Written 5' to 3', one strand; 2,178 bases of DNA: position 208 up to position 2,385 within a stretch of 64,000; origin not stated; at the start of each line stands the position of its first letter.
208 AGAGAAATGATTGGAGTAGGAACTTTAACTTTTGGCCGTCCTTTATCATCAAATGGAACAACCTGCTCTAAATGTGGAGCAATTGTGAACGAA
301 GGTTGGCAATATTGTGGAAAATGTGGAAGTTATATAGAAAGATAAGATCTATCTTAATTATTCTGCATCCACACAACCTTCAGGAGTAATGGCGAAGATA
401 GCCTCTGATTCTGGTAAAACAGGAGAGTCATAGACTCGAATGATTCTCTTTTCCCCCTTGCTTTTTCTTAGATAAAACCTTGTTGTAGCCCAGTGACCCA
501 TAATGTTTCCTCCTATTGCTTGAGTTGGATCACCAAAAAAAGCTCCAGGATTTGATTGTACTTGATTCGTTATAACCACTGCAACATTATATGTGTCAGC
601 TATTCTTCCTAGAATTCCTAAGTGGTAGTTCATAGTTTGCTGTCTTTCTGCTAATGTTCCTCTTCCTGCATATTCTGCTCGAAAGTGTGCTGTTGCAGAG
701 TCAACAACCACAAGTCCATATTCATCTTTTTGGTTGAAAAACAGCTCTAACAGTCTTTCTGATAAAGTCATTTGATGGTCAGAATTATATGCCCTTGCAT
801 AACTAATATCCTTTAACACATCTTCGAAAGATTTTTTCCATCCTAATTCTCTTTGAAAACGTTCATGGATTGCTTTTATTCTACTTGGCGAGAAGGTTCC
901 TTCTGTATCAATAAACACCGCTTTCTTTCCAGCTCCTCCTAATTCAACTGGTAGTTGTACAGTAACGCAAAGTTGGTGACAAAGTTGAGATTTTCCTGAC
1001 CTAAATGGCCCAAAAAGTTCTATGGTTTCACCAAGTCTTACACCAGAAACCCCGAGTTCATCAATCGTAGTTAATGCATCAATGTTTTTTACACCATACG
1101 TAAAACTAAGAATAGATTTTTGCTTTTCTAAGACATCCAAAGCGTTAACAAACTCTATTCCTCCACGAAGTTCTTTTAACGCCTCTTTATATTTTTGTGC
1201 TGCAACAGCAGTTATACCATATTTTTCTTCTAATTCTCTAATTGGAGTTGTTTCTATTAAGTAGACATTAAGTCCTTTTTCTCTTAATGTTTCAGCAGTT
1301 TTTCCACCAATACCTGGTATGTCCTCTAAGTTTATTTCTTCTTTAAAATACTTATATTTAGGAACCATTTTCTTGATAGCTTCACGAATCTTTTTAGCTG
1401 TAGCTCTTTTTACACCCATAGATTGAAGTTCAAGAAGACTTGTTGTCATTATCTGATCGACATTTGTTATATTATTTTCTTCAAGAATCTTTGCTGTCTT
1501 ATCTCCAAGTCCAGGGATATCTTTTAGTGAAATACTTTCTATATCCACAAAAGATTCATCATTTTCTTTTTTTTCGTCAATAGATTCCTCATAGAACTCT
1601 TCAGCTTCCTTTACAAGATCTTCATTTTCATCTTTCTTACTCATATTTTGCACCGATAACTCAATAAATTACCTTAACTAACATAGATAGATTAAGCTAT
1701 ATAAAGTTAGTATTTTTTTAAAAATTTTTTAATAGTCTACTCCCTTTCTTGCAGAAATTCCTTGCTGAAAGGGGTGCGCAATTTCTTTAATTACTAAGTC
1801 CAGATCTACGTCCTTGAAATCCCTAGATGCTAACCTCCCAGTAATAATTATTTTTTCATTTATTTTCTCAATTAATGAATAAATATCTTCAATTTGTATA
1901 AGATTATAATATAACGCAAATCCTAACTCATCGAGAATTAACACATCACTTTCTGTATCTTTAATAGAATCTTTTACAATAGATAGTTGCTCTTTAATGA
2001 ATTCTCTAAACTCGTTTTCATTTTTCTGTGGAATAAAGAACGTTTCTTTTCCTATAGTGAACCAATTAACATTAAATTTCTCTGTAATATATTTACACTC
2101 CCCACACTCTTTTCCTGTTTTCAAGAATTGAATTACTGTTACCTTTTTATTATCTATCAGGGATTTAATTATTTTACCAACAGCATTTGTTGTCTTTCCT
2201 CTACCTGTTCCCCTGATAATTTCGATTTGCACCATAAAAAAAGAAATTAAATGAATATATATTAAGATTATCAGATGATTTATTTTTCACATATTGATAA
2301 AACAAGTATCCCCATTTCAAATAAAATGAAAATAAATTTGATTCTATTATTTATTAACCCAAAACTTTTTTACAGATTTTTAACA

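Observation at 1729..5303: Divergent CobO-like ATPase and P-loop-dead CobO-like paralog bracketing two unknown genes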

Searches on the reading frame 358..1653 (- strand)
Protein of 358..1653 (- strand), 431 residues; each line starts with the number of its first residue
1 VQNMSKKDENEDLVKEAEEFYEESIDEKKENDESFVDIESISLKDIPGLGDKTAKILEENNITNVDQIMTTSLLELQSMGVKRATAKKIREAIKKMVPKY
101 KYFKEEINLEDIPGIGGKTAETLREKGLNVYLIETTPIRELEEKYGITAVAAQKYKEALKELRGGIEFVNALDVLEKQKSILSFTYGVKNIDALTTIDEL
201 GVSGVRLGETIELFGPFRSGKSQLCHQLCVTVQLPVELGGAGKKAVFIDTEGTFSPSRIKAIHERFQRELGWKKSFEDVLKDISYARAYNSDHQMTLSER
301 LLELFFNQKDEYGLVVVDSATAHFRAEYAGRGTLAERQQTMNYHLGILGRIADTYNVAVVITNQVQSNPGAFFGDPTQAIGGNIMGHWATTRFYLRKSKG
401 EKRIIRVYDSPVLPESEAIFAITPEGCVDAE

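Call 3: search_protein_families(library=pfam, proteins=[window:358-1653:-], max_evalue=1)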
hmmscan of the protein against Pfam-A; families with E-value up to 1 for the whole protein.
window:358-1653:- (431 aa): 25 families
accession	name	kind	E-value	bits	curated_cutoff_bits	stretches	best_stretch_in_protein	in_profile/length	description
PF08423.17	Rad51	-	8.7e-82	274.5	22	1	179-429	3-243/244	Rad51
PF14520.12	HHH_5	-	1.1e-10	42.3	27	2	42-95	3-57/57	Helix-hairpin-helix domain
PF00154.27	RecA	-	3.3e-10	40.3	27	2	313-400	132-223/262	recA bacterial DNA recombination protein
PF11798.14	IMS_HHH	-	7.6e-09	35.7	24.4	2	106-127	10-31/32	IMS family HHH motif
PF21999.2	IMS_HHH_1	-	3.2e-06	27.9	27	1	44-79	1-37/53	DNA polymerase-iota, thumb domain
PF13481.12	AAA_25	-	8e-05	22.8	27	1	204-365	28-190/195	AAA domain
PF00633.29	HHH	-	0.00015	21.9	24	1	109-124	13-28/30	Helix-hairpin-helix motif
PF10391.15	DNA_pol_lambd_f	-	0.0015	18.8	29.8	0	44-82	4-45/51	Fingers domain of DNA polymerase lambda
PF22993.4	SAM_EPH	-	0.0016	18.6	27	1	56-94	22-60/60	Ephrin receptor 1 SAM domain-like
PF12826.13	HHH_2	-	0.0025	18.4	27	0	46-91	8-53/64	Helix-hairpin-helix motif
PF11731.14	Cdd1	-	0.0034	18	25.5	0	108-129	7-28/86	Pathogenicity locus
PF24158.1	DUF7409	-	0.0082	16.8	27.8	0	50-90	5-46/47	Domain of unknown function (DUF7409)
PF22931.4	SAM_TNK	-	0.0083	16.6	25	1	55-95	16-56/56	SAM domain-like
PF22468.2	ACT_9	-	0.0095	16.1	27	1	109-136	8-35/61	ACT domain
PF13399.11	LytR_C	-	0.024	16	22.2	1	108-151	8-46/86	LytR cell envelope-related transcriptional attenuator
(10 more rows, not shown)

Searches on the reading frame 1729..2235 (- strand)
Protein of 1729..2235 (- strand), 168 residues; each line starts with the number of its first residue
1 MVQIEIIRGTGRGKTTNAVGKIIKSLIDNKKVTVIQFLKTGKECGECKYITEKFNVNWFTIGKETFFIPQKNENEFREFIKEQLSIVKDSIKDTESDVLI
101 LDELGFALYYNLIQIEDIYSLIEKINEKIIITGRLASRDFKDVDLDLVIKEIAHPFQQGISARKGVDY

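Call 3: search_protein_families(library=pfam, proteins=[window:1729-2235:-], max_evalue=1)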
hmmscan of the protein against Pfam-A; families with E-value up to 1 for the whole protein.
window:1729-2235:- (168 aa): 3 families
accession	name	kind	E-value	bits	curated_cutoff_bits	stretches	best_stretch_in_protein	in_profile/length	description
PF02572.21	CobA_CobO_BtuR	-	1.3e-37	130.1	25.7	1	4-168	5-172/172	ATP:corrinoid adenosyltransferase BtuR/CobO/CobP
PF09897.14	DUF2124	-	0.0002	21.8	27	1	44-131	26-113/141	Uncharacterized protein conserved in archaea (DUF2124)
PF01935.23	DUF87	-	0.77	10.3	23.2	0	9-48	31-68/220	Helicase HerA, central domain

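Call 4: search_protein_families(library=ncbifam, proteins=[window:1729-2235:-], max_evalue=1)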
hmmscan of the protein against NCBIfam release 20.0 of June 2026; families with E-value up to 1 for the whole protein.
window:1729-2235:- (168 aa): 5 families
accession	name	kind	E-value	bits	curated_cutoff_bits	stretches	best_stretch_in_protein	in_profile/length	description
NF004637.0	PRK05986.1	subfamily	3.2e-33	115.1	185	1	4-168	31-197/197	cob(I)yrinic acid a,c-diamide adenosyltransferase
TIGR00708.1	cobA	equivalog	5.5e-29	101.2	167.75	1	4-168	8-177/177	cob(I)yrinic acid a,c-diamide adenosyltransferase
NF005647.0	PRK07413.1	equivalog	2.9e-09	36.1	426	1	3-168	202-382/382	cob(I)yrinic acid a,c-diamide adenosyltransferase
NF005648.0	PRK07414.1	equivalog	4.2e-09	36.2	248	1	5-142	25-164/178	P-loop NTPase family protein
NF038214.1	IS21_help_AAA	equivalog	0.36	10.5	200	1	94-142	150-199/232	IS21-like element helper ATPase IstB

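Call 6: search_solved_structures(query=window:1729-2235:-, max_evalue=0.01, show_alignments=2)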
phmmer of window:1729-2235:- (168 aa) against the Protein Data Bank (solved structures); distinct sequences matched with E-value up to 0.01: 2.
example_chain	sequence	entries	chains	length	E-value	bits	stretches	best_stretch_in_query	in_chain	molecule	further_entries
4hut_A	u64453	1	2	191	3.4e-13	53.2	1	6-168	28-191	Cob(I)yrinic acid a,c-diamide adenosyltransferase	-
1g5r_A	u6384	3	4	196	3.7e-13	53.1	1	6-168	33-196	COB(I)ALAMIN ADENOSYLTRANSFERASE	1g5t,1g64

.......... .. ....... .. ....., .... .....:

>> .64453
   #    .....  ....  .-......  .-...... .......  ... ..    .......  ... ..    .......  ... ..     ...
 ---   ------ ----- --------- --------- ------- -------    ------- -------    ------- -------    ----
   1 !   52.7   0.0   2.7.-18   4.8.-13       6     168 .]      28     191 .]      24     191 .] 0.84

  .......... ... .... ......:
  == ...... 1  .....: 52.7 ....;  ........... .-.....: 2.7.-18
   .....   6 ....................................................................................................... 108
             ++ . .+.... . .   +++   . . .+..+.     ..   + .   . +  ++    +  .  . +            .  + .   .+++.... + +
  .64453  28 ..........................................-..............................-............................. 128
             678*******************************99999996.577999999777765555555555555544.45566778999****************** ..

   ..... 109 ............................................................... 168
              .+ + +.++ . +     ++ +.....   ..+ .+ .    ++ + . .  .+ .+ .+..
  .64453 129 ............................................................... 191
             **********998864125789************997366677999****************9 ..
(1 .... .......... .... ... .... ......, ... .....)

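Call 30: search_protein_families(library=padloc, proteins=[window:1729-2235:-], max_evalue=0.1)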
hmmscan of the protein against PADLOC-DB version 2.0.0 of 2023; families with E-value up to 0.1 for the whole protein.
window:1729-2235:- (168 aa): 0 families

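Call 31: search_protein_families(library=phrogs, proteins=[window:1729-2235:-], max_evalue=0.1)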
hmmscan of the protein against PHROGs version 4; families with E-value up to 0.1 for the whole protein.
window:1729-2235:- (168 aa): 1 family
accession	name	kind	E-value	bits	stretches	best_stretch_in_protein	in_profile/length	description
phrog_3278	-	unknown function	0.073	13.9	0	93-134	104-144/150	-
